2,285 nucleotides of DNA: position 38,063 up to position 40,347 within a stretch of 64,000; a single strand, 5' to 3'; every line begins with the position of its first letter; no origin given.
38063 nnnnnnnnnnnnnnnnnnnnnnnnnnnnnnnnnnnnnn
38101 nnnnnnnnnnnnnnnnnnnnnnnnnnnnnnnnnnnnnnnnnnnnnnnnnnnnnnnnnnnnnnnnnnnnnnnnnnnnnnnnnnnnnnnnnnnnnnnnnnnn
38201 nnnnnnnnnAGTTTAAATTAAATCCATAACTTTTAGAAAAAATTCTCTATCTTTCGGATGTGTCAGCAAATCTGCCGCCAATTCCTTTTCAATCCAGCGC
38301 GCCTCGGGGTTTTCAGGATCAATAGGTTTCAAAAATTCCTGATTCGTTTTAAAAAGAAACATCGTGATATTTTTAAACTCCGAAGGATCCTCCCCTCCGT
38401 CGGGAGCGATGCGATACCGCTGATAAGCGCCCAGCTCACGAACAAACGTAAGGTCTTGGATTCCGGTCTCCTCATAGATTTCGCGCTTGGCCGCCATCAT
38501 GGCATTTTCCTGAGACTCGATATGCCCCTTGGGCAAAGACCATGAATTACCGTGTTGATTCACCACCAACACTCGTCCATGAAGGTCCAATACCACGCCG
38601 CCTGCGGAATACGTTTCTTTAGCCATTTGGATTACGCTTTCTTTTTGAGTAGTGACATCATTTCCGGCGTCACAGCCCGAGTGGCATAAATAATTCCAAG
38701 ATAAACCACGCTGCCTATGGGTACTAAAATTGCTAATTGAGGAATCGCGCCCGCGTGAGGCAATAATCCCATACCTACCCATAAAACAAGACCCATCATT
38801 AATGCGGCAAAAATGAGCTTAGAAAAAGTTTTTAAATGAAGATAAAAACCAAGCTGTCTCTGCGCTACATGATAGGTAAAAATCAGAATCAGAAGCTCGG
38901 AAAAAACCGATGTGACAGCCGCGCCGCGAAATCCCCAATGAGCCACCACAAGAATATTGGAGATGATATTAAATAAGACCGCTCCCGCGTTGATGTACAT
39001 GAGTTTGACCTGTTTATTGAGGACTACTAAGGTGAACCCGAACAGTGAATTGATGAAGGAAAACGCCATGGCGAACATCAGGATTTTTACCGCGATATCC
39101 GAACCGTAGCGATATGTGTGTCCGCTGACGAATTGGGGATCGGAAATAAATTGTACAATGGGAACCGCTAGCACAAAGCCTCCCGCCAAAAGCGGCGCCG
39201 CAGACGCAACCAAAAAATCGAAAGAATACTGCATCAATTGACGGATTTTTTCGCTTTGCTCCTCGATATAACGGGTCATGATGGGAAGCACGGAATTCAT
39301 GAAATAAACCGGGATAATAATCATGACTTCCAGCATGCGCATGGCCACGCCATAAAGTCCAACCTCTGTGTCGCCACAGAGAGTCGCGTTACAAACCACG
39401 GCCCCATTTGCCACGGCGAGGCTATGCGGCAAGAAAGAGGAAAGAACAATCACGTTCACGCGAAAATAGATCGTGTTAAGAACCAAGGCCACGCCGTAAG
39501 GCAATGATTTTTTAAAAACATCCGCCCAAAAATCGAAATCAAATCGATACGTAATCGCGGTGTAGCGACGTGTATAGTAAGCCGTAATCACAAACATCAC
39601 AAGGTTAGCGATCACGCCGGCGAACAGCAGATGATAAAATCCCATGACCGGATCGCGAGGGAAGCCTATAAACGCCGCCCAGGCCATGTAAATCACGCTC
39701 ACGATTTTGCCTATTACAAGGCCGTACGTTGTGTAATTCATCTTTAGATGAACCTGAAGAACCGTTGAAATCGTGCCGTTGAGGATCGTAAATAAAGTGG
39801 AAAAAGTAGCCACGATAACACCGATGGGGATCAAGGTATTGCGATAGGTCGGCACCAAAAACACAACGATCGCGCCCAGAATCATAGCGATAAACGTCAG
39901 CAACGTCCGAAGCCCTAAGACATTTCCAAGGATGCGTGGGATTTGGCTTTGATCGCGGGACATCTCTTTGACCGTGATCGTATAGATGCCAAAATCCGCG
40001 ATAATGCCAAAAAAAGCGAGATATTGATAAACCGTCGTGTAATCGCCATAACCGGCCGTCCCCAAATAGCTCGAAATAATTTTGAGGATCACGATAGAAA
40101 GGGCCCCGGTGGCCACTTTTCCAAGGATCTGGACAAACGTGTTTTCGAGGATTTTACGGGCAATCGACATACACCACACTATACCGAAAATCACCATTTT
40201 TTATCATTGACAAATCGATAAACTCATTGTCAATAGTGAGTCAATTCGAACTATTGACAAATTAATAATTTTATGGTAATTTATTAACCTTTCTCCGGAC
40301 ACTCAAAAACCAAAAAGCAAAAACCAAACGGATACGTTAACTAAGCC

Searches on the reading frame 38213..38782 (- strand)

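Call 43: search_protein_families(library=pfam, proteins=[window:38213-38782:-], max_evalue=0.001)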
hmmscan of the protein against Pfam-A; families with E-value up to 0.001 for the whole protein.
window:38213-38782:- (189 aa): 1 family
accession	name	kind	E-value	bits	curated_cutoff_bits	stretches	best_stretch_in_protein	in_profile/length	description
PF00293.34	NUDIX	-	2e-18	67.2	21.1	1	58-182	4-131/134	NUDIX domain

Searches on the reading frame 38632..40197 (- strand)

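Call 43: search_protein_families(library=pfam, proteins=[window:38632-40197:-], max_evalue=0.001)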
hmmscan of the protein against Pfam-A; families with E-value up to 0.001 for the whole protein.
window:38632-40197:- (521 aa): 2 families
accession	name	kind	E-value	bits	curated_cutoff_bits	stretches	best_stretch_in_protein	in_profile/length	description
PF01943.22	Polysacc_synt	-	7.3e-18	65.4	28.2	1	16-310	1-273/274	Polysaccharide biosynthesis protein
PF13440.11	Polysacc_synt_3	-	9.7e-05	22.2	23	1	45-351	6-283/293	Polysaccharide biosynthesis protein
